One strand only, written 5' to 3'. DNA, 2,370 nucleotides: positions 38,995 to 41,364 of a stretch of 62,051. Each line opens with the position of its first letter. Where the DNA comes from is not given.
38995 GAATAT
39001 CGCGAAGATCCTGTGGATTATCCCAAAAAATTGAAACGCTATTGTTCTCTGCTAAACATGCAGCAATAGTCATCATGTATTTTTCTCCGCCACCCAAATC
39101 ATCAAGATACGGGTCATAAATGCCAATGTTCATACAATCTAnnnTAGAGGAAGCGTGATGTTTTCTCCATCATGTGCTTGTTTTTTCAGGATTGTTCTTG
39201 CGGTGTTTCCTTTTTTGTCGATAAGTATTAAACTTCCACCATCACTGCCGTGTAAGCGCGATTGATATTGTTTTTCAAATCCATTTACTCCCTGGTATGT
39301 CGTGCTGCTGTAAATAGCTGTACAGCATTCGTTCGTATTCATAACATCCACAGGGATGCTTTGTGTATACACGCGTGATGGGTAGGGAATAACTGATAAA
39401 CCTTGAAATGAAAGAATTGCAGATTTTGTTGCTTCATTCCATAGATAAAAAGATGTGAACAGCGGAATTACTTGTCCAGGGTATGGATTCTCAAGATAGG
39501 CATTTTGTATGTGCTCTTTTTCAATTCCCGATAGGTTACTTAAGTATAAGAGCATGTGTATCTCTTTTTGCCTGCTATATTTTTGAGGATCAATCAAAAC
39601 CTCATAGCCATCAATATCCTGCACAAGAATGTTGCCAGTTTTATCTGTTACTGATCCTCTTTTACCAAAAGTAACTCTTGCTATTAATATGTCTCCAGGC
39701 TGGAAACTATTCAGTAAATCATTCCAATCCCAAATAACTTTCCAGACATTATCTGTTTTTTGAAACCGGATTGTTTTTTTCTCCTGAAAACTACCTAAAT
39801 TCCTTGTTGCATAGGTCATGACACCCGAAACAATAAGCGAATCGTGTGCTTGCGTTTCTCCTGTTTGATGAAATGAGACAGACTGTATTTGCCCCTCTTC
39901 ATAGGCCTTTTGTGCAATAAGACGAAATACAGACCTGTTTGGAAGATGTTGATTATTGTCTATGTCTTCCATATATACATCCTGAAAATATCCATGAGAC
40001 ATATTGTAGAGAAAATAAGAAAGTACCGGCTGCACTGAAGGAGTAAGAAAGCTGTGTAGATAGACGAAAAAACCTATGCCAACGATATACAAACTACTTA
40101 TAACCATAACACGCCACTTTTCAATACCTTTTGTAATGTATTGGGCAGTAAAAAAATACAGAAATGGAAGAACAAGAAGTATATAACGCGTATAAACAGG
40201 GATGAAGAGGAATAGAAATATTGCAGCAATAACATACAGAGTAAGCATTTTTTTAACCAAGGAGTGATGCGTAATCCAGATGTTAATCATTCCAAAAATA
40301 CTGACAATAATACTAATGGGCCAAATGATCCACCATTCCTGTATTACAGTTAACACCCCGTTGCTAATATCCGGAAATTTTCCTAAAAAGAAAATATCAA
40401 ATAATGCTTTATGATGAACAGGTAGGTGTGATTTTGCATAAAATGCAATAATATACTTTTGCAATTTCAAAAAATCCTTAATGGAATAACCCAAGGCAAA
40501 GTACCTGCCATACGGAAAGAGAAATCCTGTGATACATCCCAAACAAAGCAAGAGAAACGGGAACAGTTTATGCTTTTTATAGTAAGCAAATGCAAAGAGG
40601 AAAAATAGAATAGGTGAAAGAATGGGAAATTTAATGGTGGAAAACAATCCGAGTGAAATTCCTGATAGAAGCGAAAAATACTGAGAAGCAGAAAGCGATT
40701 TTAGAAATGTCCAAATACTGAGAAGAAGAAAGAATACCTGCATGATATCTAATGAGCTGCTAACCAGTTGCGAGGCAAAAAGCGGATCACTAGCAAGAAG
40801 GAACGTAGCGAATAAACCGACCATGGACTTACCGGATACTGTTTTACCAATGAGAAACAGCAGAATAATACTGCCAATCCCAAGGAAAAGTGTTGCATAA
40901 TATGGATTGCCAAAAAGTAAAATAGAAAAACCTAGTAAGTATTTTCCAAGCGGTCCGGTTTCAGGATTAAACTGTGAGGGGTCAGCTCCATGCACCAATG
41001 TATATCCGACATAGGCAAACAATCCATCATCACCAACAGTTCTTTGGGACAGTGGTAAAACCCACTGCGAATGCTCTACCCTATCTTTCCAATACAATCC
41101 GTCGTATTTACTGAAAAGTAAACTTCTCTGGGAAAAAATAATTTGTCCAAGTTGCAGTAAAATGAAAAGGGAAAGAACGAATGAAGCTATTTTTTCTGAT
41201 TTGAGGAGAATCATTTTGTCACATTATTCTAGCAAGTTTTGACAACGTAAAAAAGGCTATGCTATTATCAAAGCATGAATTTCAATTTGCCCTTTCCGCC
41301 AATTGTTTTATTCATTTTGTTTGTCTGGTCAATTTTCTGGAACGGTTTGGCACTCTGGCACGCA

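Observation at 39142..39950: GT-C membrane glycosyltransferase fused to a PBP-like pedestal region that lacks a transpeptidase domain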

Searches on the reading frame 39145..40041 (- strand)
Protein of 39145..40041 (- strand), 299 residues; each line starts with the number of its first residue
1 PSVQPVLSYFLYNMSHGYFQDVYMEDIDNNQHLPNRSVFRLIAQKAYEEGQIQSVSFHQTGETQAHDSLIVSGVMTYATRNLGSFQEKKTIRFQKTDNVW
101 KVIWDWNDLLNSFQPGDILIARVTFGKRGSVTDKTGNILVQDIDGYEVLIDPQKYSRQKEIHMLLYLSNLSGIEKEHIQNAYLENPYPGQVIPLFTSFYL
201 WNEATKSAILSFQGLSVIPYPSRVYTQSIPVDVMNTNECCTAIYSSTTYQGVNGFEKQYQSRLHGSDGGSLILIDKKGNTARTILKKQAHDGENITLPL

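Call 60: search_protein_representatives(alignment_id=A3)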
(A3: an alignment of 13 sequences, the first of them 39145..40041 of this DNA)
Query: 13 sequences, 302 profile positions. Proteins with E-value up to 0.001 (for the whole library): 2297; up to 1e-10: 670; up to 1e-30: 104. The best 150 are listed.
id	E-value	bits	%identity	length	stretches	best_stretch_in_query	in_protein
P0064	4.8e-115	400.1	-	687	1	2-301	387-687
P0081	2.8e-114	397.6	-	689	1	2-301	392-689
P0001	9.1e-113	392.6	-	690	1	1-301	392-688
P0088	4.7e-112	390.3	-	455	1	2-301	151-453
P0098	9.5e-110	382.7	-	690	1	1-301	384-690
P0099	3.8e-108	377.5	-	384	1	2-301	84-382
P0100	4.0e-108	377.4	-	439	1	1-301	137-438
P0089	7.5e-108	376.5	-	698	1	1-301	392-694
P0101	8.7e-108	376.3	-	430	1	1-299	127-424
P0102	2.1e-107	375.0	-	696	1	1-301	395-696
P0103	3.0e-107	374.5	-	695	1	1-301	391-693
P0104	3.5e-106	371.0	-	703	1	1-301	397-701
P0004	1.9e-105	368.6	-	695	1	1-301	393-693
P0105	6.5e-105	366.8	-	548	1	1-301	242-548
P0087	1.7e-104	365.5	-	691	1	1-301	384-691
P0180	2.3e-37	145.0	-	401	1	3-299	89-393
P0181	5.4e-35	137.3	-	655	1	2-301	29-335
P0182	3.1e-34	134.8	-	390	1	2-301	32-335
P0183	5.3e-33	130.7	-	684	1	1-299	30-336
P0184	3.1e-31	124.9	-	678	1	3-301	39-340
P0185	6.3e-31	123.9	-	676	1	1-301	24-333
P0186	7.8e-31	123.6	-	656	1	8-300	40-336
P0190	1.4e-29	119.5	-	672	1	1-301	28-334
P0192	4.0e-29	118.0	-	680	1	1-300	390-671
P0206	1.4e-26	109.7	-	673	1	1-299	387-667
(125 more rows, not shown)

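Call 61: list_cluster_members(proteins=[P0181, P0183, P0184, P0185, P0186, P0190, P0180, P0182, P0192, P0206])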
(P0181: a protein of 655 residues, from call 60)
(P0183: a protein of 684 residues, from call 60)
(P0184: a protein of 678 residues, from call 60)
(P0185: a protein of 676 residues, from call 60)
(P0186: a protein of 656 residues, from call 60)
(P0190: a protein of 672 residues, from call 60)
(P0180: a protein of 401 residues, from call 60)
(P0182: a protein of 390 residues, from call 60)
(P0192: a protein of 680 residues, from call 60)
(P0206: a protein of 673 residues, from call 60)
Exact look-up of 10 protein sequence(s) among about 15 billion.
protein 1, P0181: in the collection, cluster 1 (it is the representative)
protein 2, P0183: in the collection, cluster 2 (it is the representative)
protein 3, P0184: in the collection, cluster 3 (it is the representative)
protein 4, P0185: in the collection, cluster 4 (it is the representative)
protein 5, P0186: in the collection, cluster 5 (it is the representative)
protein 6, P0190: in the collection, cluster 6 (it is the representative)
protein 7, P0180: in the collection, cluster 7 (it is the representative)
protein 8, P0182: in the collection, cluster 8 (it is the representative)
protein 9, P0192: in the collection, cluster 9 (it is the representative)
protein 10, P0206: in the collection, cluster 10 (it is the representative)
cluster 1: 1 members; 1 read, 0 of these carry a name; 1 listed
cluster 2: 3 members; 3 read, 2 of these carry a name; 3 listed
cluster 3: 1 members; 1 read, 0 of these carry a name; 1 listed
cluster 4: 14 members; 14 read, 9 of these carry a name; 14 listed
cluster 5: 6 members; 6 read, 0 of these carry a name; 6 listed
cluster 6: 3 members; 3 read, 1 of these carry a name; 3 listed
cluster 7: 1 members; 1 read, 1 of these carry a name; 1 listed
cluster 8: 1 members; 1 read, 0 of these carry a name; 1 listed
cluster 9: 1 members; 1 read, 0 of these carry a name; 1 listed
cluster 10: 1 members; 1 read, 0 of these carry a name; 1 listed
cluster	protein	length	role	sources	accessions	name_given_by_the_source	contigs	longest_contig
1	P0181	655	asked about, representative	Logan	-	-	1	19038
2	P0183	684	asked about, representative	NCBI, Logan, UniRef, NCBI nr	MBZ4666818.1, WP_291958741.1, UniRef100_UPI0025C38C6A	penicillin-binding transpeptidase domain-containing protein [Mahella sp.] | penicillin-binding transpeptidase domain-containing protein n=1 Tax=Mahella sp. ...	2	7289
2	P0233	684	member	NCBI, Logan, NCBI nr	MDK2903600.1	MAG: penicillin-binding protein 3 [Clostridiales bacterium] | penicillin-binding protein 3 [Clostridiales bacterium]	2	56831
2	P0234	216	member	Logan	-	-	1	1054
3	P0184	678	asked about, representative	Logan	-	-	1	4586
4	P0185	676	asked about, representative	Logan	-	-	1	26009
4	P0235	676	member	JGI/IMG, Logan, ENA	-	penicillin-binding protein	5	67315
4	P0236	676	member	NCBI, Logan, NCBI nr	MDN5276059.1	MAG: penicillin-binding protein 3 [Clostridiales bacterium] | penicillin-binding protein 3 [Clostridiales bacterium]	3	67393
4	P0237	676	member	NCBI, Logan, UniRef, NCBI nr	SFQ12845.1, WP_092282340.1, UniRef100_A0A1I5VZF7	penicillin-binding transpeptidase domain-containing protein [Caldicoprobacter faecalis] | Penicillin-binding protein n=1 Tax=Caldicoprobacter faecalis TaxID=937334 ...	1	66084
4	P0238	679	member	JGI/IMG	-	penicillin-binding protein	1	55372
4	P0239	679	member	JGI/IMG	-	penicillin-binding protein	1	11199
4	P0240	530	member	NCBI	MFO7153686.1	MAG: penicillin-binding transpeptidase domain-containing protein, partial ...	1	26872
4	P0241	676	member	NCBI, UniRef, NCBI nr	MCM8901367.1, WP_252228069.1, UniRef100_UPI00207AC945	hypothetical protein KVG29_09055 [Caldicoprobacter algeriensis] | penicillin-binding transpeptidase domain-containing protein n=1 Tax=Caldicoprobacter ... | penicillin-binding transpeptidase domain-containing protein [Caldicoprobacter algeriensis]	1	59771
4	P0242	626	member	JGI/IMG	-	penicillin-binding protein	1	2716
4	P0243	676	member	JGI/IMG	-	penicillin-binding protein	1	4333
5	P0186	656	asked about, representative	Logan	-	-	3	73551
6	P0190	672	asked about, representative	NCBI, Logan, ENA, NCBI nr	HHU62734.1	MAG TPA: hypothetical protein GXZ32_00745 [Clostridiales bacterium] | hypothetical protein [Clostridiales bacterium]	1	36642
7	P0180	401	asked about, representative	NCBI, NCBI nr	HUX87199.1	MAG TPA: NTF2-like N-terminal transpeptidase domain-containing protein, partial ... | NTF2-like N-terminal transpeptidase domain-containing protein [Chloroflexota bacterium]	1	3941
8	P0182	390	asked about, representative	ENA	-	-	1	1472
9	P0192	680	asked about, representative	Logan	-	-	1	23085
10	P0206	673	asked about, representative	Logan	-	-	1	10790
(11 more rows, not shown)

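Call 63: search_protein_families(library=pfam, alignment_id=A3, max_evalue=0.01)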
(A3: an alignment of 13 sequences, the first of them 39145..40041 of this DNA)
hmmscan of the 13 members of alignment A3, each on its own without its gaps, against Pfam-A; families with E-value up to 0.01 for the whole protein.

A. member 1, window:39145-40041:- (299 aa): 1 family
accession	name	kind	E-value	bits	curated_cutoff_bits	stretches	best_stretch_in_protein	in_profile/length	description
PF03717.20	PBP_dimer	-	1.8e-14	55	24.4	1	126-283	4-178/180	Penicillin-binding Protein dimerisation domain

B. families by the number of members that match (of 13 scanned): 2 families
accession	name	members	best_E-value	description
PF03717.20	PBP_dimer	13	1.8e-16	Penicillin-binding Protein dimerisation domain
PF05223.17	MecA_N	8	3.9e-09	NTF2-like N-terminal transpeptidase domain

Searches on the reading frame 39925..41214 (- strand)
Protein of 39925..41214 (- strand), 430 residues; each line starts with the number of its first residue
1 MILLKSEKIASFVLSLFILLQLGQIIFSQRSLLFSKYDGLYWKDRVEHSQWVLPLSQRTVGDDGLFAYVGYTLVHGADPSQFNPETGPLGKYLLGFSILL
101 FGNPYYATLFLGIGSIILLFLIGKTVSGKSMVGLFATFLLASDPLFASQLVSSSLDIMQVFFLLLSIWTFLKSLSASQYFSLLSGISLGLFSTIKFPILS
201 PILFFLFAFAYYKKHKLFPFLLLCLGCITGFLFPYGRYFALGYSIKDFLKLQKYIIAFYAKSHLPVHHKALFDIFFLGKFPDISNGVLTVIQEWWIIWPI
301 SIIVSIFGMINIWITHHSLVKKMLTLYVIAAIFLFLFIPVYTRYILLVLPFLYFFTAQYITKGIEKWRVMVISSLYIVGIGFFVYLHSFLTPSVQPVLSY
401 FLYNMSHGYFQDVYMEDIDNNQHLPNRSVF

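Call 30: search_solved_structures(query=A2, max_evalue=10)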
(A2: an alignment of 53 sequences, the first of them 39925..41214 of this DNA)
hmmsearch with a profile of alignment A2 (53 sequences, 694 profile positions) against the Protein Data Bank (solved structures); distinct sequences matched with E-value up to 10: 80 (the best 60 are shown).
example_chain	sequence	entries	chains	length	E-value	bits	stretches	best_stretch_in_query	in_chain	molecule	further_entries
7bn9_A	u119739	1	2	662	4.7e-27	97.7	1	398-693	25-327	Penicillin-binding protein 3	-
4cpk_A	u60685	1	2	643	5.8e-21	77.6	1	397-693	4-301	Penicillin binding protein 2 prime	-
4bl2_A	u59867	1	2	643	5.8e-21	77.6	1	397-693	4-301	PENICILLIN BINDING PROTEIN 2 PRIME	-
1mwr_A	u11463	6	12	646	1.6e-20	76.2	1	395-693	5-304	penicillin-binding protein 2a | PBP2a | Beta-lactam-inducible penicillin-binding protein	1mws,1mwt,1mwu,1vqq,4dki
3zfz_A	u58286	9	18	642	2.2e-20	75.7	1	398-693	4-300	PENICILLIN BINDING PROTEIN 2 PRIME | Penicillin-binding protein 2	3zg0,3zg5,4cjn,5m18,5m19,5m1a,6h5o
4bl3_A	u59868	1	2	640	2.3e-20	75.6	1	397-693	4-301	PENICILLIN BINDING PROTEIN 2 PRIME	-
9i9s_A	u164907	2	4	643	3e-20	75.3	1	397-693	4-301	MecA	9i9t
6bsq_A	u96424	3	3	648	8.1e-19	70.5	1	444-693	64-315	PBP4 protein | pencillin binding protein 4 (PBP4) | penicillin-binding protein 4 (PBP4)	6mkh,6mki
6bsr_A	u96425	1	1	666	8.4e-19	70.5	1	444-693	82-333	PBP4 protein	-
6c84_A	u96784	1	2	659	3.2e-16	62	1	419-693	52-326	Penicillin-binding protein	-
6g0k_A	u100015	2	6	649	4e-16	61.6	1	420-693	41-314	Low affinity penicillin-binding protein 5 (PBP5)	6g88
6mka_A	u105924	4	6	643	5.8e-16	61.1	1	395-693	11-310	penicillin binding protein 5 (PBP5) | Pbp5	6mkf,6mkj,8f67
6mkg_A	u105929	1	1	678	5.9e-16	61.1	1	394-693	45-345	penicillin binding protein 5 (PBP5)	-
9d25_A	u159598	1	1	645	6.7e-16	60.9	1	395-693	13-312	Penicillin Binding Protein 5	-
8f3o_A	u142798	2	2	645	6.7e-16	60.9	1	395-693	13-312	Penicillin binding protein 5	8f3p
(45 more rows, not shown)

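Call 37: predict_structure(alignment_id=A2)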
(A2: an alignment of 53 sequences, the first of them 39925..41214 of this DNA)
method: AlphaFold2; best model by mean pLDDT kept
length: 430 residues; sequences in the alignment: 53
mean_pLDDT: 93.9   pTM: 0.93
mean pLDDT of the five models: 93.9, 93.0, 93.0, 92.5, 92.5
residues with pLDDT >= 90: 362; 70-90: 60; 50-70: 8; < 50: 0
segments of 3 or more residues with pLDDT < 50: none
pLDDT, mean of each block of 10 residues (from residue 1): 81 94 95 94 96 94 96 98 95 98 98 98 97 96 96 96 99 96 98 96 98 97 98 98 98 95 92 97 92 95 97 93 98 95 96 97 82 82 90 88 93 75 75
secondary structure, 60 per line:
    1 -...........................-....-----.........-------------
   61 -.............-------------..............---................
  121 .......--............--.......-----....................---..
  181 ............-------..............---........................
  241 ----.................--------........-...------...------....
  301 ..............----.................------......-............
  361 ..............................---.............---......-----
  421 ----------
elements in order: H2-28 H30-33 H39-47 H62-74 H88-101 H105-127 H130-141 H144-150 H156-175 H179-192 H200-213 H217-240 H245-261 H270-277 E279-281 E288-290 H297-314 H319-335 H342-347 H349-390 H394-406 H410-415

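Call 39: fold_search(model_id=the predicted structure, library=pdb)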
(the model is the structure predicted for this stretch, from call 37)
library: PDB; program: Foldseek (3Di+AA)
matches with E <= 10: 108; with E <= 0.001: 10
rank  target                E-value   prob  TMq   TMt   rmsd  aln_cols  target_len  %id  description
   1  3wak                  3.8e-05  1.00  0.48  0.27  15.5       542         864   14  Crystal structure of the Archaeoglobus fulgidus oligosaccharyltransferase (O29867_ARCFU) in the apo form (released 2013-10-30)
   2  8b6l_I                5.1e-05  1.00  0.53  0.35  11.1       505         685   11  Subtomogram average of the human Sec61-TRAP-OSTA-translocon (released 2022-12-07)
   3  5ezm                  5.4e-05  1.00  0.54  0.44   6.8       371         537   13  Crystal Structure of ArnT from Cupriavidus metallidurans in the apo state (released 2016-02-17)
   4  8age_A                5.8e-05  1.00  0.52  0.37  10.5       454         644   13  Structure of yeast oligosaccharylransferase complex with acceptor peptide bound (released 2022-12-07)
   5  6s7t_A                6.3e-05  1.00  0.52  0.34  11.7       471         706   13  Cryo-EM structure of human oligosaccharyltransferase complex OST-B (released 2019-12-18)
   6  8agb_A                9.2e-05  1.00  0.52  0.37  10.8       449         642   11  Structure of yeast oligosaccharylransferase complex with lipid-linked oligosaccharide bound (released 2022-12-07)
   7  5f15                  1.6e-04  1.00  0.57  0.46   6.1       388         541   14  Crystal Structure of ArnT from Cupriavidus metallidurans bound to Undecaprenyl phosphate (released 2016-02-17)
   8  6s7o_A                1.6e-04  1.00  0.50  0.35  12.3       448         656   11  Cryo-EM structure of human oligosaccharyltransferase complex OST-A (released 2019-12-18)
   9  7oci_F                3.2e-04  1.00  0.48  0.35  11.9       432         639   10  Cryo-EM structure of yeast Ost6p containing oligosaccharyltransferase complex (released 2022-02-16)
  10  8pn9_A                5.3e-04  1.00  0.53  0.37  11.5       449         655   11  Structure of human oligosaccharyltransferase OST-A complex bound to NGI-1 (released 2024-05-08)
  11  6ezn_F                1.3e-03  1.00  0.51  0.36  12.8       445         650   10  Cryo-EM structure of the yeast oligosaccharyltransferase (OST) complex (released 2018-01-17)
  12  9s6t_A                1.7e-03  1.00  0.48  0.44   9.3       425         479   14  Ternary cryo-EM structure of chicken ALG12 with Dol25-PP-GlcNAc2Man7, Dol25-P-Man, and Fab (released 2026-03-18)
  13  6c26_A                1.1e-02  1.00  0.50  0.35  11.2       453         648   13  The Cryo-EM structure of a eukaryotic oligosaccharyl transferase complex (released 2018-01-31)
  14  6p25_B                3.8e-02  1.00  0.36  0.23   9.3       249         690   17  Structure of S. cerevisiae protein O-mannosyltransferase Pmt1-Pmt2 complex bound to the sugar donor and a peptide acce (released 2019-07-10)
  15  6p25_A                6.9e-02  1.00  0.32  0.21  10.3       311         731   18  Structure of S. cerevisiae protein O-mannosyltransferase Pmt1-Pmt2 complex bound to the sugar donor and a peptide acce (released 2019-07-10)
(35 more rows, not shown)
